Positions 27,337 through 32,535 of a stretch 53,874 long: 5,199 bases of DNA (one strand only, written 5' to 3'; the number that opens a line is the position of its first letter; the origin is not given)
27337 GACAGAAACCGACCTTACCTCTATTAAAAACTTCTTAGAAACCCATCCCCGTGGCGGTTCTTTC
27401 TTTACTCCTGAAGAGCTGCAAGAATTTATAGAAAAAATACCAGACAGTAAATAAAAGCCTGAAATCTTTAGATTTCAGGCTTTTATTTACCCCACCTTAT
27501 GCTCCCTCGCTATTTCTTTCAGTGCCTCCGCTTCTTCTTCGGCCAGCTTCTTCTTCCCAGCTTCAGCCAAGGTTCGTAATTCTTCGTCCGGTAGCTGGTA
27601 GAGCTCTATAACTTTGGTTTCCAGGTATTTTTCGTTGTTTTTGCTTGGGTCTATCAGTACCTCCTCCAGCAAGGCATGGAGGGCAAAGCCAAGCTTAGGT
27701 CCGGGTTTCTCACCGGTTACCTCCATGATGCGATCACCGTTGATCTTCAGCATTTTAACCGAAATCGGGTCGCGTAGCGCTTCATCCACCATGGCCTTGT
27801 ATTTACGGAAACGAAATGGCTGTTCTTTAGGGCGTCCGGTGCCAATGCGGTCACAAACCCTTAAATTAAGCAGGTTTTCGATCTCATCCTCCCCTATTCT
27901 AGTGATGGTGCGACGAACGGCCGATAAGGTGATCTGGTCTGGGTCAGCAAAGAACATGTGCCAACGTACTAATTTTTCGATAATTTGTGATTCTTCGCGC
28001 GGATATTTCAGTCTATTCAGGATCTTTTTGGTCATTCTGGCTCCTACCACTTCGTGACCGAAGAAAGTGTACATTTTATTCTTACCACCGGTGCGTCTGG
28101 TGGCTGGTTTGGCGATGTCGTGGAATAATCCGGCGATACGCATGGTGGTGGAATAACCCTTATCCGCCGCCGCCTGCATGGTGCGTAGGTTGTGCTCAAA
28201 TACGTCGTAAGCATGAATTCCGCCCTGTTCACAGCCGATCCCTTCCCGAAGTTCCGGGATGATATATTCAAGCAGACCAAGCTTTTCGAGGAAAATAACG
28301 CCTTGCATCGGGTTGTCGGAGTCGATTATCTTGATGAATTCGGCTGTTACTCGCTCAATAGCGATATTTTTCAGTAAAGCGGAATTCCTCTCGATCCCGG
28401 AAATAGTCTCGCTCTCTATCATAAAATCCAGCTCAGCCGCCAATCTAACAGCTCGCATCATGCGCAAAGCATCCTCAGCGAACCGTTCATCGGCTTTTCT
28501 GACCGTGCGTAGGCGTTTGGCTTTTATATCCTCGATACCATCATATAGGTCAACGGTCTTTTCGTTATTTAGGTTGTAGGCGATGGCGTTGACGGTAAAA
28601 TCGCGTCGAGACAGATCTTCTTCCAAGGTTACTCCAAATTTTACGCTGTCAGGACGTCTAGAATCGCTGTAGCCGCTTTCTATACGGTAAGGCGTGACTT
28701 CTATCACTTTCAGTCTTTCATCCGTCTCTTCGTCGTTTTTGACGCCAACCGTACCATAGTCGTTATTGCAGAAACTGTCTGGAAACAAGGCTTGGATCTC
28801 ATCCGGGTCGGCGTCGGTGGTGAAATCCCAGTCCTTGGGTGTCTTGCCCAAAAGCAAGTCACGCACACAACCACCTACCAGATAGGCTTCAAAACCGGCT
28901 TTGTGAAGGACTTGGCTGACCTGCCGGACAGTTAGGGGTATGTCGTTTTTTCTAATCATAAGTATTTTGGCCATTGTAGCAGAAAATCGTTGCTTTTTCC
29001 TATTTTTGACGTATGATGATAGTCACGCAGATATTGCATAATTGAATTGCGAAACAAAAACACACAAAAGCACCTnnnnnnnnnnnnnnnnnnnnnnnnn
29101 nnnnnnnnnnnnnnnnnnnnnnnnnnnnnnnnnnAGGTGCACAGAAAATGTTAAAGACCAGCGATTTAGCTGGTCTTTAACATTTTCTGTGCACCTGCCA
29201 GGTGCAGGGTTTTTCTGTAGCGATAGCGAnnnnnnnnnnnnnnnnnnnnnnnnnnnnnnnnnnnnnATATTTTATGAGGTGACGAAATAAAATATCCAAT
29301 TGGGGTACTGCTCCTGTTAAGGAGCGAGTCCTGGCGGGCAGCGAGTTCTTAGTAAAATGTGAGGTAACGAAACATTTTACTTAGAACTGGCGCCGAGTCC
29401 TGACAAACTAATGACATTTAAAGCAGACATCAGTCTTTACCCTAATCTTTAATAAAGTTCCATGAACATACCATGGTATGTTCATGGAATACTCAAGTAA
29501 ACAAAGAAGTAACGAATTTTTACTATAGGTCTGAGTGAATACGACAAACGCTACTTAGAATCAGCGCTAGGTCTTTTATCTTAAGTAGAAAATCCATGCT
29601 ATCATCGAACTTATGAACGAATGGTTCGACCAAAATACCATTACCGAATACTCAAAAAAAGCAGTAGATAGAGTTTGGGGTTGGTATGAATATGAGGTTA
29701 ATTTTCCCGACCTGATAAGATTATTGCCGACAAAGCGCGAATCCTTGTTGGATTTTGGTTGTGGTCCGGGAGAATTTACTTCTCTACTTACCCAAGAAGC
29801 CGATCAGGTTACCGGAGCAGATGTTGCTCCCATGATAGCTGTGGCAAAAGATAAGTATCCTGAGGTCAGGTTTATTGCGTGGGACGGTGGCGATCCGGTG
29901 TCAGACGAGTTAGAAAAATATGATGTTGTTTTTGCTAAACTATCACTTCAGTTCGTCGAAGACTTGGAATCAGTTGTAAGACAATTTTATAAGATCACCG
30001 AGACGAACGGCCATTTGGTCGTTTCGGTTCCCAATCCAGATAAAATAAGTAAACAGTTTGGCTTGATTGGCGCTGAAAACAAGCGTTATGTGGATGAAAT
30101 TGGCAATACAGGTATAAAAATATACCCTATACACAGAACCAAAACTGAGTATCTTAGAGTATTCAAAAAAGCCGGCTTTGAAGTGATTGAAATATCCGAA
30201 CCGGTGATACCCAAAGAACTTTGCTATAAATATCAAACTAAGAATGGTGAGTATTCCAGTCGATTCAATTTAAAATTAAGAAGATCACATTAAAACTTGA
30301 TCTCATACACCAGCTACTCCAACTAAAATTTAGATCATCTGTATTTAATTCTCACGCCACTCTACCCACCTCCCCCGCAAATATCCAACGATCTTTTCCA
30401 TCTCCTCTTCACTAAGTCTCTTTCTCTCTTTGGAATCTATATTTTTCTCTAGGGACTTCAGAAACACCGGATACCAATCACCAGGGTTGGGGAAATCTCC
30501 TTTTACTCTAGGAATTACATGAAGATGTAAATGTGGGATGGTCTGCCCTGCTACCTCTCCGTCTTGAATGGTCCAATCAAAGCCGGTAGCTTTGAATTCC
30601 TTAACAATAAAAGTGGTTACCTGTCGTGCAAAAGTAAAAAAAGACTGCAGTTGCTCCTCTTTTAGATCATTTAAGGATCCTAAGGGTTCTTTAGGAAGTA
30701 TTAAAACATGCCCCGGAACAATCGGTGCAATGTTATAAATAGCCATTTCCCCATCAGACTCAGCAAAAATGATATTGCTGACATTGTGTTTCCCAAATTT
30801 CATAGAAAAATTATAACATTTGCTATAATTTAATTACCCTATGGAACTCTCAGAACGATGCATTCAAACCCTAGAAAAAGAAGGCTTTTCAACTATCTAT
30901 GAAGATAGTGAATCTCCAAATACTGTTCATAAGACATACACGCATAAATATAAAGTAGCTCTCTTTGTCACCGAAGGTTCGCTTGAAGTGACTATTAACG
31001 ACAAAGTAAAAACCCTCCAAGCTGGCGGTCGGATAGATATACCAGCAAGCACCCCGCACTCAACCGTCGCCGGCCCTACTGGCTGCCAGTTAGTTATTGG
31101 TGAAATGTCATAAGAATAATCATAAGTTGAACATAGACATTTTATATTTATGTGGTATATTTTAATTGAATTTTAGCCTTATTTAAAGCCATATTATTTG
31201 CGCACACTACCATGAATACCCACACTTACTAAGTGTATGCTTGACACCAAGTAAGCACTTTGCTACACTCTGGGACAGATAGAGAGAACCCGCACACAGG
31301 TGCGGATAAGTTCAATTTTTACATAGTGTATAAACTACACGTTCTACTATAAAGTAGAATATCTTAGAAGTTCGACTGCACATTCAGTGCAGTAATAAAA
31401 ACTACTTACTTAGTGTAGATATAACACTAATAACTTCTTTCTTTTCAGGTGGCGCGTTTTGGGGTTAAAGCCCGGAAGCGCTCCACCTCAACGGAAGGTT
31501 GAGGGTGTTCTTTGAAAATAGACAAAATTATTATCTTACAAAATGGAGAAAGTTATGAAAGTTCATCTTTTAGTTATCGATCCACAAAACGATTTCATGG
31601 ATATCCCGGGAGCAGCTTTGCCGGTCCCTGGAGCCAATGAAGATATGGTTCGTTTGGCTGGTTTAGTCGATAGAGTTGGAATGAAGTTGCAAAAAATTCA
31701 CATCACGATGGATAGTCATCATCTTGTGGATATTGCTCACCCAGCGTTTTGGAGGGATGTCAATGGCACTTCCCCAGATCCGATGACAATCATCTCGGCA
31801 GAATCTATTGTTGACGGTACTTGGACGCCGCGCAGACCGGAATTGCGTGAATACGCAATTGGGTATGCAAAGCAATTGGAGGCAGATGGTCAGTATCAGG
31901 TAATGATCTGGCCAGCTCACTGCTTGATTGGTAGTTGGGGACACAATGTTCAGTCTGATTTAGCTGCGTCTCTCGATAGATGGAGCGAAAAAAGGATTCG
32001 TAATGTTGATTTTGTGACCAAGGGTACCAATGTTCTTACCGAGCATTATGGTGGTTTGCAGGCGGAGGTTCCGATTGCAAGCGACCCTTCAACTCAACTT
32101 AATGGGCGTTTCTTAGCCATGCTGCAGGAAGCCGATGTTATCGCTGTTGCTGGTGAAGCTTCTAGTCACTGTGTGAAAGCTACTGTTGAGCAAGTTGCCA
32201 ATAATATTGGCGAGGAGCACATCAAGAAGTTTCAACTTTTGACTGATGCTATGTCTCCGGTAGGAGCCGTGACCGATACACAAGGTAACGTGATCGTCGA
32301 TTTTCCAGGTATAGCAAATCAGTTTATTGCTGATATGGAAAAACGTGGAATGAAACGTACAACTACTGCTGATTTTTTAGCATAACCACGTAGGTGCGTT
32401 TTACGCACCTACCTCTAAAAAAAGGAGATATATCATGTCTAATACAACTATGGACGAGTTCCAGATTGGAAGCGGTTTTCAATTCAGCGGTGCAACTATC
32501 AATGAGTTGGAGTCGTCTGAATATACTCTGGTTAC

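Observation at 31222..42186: Island coupling a vWA/PP2C/kinase (TerY-P-type) triad and an ADP-ribosylglycohydrolase to a complete, NrtR-associated nicotinamide-to-NAD+ salvage route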

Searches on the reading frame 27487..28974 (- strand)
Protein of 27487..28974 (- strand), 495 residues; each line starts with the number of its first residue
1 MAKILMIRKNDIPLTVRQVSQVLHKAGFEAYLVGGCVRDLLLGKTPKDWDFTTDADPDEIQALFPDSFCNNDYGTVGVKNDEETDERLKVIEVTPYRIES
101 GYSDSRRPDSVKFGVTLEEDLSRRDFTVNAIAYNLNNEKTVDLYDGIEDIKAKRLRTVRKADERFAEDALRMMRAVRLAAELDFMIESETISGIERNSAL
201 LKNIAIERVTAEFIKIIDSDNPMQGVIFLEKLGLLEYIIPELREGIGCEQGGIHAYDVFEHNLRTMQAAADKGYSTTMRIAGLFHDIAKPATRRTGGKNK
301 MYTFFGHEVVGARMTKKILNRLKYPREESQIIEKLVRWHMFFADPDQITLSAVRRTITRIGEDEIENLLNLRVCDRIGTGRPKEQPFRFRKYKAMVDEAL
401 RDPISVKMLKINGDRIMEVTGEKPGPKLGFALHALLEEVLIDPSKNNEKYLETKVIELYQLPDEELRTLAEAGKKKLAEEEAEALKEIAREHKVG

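Call 10: search_protein_families(library=pfam, proteins=[window:27487-28974:-], max_evalue=0.001)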
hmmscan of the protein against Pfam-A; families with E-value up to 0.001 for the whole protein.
window:27487-28974:- (495 aa): 4 families
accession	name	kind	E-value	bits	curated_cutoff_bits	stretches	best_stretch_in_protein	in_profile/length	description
PF01743.26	PolyA_pol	-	3.4e-37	128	23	1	30-156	1-126/126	Poly A polymerase head domain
PF12627.12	PolyA_pol_RNAbd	-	1.7e-15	56.9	22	1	183-243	1-61/64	Probable RNA and SrmB- binding site of polymerase A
PF01966.28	HD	-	3.5e-11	43.8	22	1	258-350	1-102/116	HD domain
PF13735.12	tRNA_NucTran2_2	-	4.8e-06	27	27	1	316-453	25-147/149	tRNA nucleotidyltransferase domain 2 putative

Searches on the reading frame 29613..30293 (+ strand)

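Call 10: search_protein_families(library=pfam, proteins=[window:29613-30293:+], max_evalue=0.001)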
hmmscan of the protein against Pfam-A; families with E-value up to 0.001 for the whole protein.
window:29613-30293:+ (226 aa): 7 families
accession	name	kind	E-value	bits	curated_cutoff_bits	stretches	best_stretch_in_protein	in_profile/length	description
PF13489.12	Methyltransf_23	-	1.8e-16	60.8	27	1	31-193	10-163/164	Methyltransferase domain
PF08241.18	Methyltransf_11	-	1e-13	52.1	21.2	1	46-137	1-95/95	Methyltransferase domain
PF13649.12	Methyltransf_25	-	4.4e-11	43.7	27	1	46-133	2-97/97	Methyltransferase domain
PF13847.12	Methyltransf_31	-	7.3e-11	42.4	27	1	41-188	3-145/145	Methyltransferase domain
PF08242.18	Methyltransf_12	-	8.6e-11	42.9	30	1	46-135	1-98/98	Methyltransferase domain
PF01728.25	FtsJ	-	2.9e-05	24.5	24.1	1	41-112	21-101/181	FtsJ-like methyltransferase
PF05401.17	NodS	-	0.00056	20.3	24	1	43-155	45-162/201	Nodulation protein S (NodS)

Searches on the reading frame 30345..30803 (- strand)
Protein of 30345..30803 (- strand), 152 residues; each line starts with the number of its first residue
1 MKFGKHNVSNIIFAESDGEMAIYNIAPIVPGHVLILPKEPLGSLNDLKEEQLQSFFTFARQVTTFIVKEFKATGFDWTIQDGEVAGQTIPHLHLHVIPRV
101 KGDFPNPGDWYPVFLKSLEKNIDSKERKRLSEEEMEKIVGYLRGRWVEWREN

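Call 10: search_protein_families(library=pfam, proteins=[window:30345-30803:-], max_evalue=0.001)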
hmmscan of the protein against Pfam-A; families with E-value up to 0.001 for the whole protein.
window:30345-30803:- (152 aa): 2 families
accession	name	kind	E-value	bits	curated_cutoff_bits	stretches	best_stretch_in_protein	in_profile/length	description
PF01230.28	HIT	-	1e-22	81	21.5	1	10-100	6-96/98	HIT domain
PF11969.13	DcpS_C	-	1.4e-08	35.6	24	1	8-97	13-100/114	Scavenger mRNA decapping enzyme C-term binding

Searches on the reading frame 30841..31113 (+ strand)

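Call 11: search_protein_families(library=pfam, proteins=[window:30841-31113:+], max_evalue=0.001)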
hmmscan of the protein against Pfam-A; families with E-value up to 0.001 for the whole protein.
window:30841-31113:+ (90 aa): 1 family
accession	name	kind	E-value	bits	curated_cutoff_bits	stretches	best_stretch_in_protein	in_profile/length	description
PF07883.17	Cupin_2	-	4.5e-07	29.9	27.2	1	26-75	7-56/70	Cupin domain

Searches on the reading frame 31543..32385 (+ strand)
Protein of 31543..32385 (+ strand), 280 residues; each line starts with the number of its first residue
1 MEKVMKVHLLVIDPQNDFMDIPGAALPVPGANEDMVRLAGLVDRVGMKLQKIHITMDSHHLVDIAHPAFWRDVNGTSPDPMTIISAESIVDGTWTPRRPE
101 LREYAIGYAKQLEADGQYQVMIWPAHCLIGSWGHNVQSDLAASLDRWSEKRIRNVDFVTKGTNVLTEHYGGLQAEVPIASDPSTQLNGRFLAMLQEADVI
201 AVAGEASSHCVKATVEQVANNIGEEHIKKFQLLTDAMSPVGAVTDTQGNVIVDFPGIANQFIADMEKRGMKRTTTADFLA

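Call 4: search_protein_families(library=pfam, proteins=[window:31543-32385:+], max_evalue=0.01)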
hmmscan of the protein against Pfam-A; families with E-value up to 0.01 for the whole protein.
window:31543-32385:+ (280 aa): 0 families

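Call 5: search_protein_families(library=ncbifam, proteins=[window:31543-32385:+], max_evalue=0.01)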
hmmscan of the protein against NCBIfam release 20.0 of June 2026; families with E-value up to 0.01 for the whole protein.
window:31543-32385:+ (280 aa): 1 family
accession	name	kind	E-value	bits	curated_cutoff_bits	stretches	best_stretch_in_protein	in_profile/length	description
NF008623.0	PRK11609.1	equivalog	2.5e-06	27.4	174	0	113-216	74-162/213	bifunctional nicotinamidase/pyrazinamidase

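Call 8: search_protein_families(library=phrogs, proteins=[window:31543-32385:+], max_evalue=0.001)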
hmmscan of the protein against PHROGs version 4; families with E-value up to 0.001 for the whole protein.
window:31543-32385:+ (280 aa): 1 family
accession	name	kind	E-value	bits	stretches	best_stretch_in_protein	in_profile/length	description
phrog_19305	-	unknown function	3.2e-06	28.1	0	7-66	4-63/199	-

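Call 12: search_protein_families(library=padloc, proteins=[window:31543-32385:+], max_evalue=0.01)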
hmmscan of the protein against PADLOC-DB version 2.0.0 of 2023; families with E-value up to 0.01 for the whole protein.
window:31543-32385:+ (280 aa): 0 families

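Call 13: search_solved_structures(query=window:31543-32385:+, max_evalue=1)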
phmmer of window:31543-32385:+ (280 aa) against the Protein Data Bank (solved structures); distinct sequences matched with E-value up to 1: 6.
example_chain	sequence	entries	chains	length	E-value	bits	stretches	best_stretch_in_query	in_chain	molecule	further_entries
2h0r_A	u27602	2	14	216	6.5e-06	29.3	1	115-219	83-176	Nicotinamidase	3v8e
29iv_A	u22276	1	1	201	0.00017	24.7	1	121-237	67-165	nicotinamidase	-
4ucf_A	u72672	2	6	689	0.19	14.7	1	92-170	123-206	BETA-GALACTOSIDASE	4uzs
7xbs_A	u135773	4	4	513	0.37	13.7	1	74-161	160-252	CmnG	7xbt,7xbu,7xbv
1ilw_A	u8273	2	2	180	0.39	13.6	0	8-44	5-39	180 aa long hypothetical Pyrazinamidase/nicotinamidase | 180aa long hypothetical Pyrazinamidase/Nicotinamidase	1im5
3pl1_A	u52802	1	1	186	0.39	13.6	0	122-221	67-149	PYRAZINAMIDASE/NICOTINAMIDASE PNCA (PZase)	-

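Call 75: find_homologous_proteins(query=window:31543-32385:+, max_evalue=0.001)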
Query window:31543-32385:+ (280 aa): 3306 proteins with E <= 0.001 among 4392 candidates; the best 120 are listed.
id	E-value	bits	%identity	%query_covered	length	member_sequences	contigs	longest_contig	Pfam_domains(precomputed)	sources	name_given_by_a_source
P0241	3.3e-183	626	100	99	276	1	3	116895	-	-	-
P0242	1.7e-156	538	84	99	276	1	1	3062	-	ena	-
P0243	2.4e-156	537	84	99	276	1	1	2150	-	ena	-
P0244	9.5e-154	529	83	99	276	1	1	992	-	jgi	jgi:nicotinamidase-related amidase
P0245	2.7e-153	527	83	99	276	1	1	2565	-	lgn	-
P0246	3.7e-153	527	83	99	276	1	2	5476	-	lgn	-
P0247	3.7e-153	527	83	99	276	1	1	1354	-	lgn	-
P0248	2.5e-152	524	83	99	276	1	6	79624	-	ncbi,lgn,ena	-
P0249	1.2e-149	516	81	99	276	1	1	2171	-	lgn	-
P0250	1.6e-149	515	80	99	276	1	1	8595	-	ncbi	-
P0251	3.6e-149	514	80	99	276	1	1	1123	-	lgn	-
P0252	1.9e-146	505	79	99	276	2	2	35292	-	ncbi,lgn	-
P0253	4.4e-146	504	78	99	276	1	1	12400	-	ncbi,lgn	-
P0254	1.7e-145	502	79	99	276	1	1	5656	-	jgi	jgi:nicotinamidase/pyrazinamidase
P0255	4.9e-145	500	78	99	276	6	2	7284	-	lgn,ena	-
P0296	4.6e-133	461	76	99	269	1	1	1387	PF00857.27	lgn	-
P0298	9.7e-133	460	72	99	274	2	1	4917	PF00857.27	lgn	-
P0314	2.0e-109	384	62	99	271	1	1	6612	PF00857.27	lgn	-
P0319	4.9e-107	376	62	99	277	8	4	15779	PF00857.27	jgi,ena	-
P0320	5.7e-107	376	62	98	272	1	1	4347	PF00857.27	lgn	-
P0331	6.6e-106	372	59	98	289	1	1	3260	PF00857.27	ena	-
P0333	1.2e-105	371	59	100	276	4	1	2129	PF00857.27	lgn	-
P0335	1.7e-105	371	59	100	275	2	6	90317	PF00857.27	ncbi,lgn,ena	-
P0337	2.8e-105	370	60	100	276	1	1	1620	PF00857.27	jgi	jgi:nicotinamidase-related amidase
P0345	2.3e-104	367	60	98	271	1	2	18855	PF00857.27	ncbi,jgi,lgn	-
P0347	2.8e-104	367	61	98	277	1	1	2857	PF00857.27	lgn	-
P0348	4.3e-104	366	58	100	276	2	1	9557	PF00857.27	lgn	-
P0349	4.8e-104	366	60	99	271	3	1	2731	PF00857.27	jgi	-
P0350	6.6e-104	366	60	99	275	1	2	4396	PF00857.27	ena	-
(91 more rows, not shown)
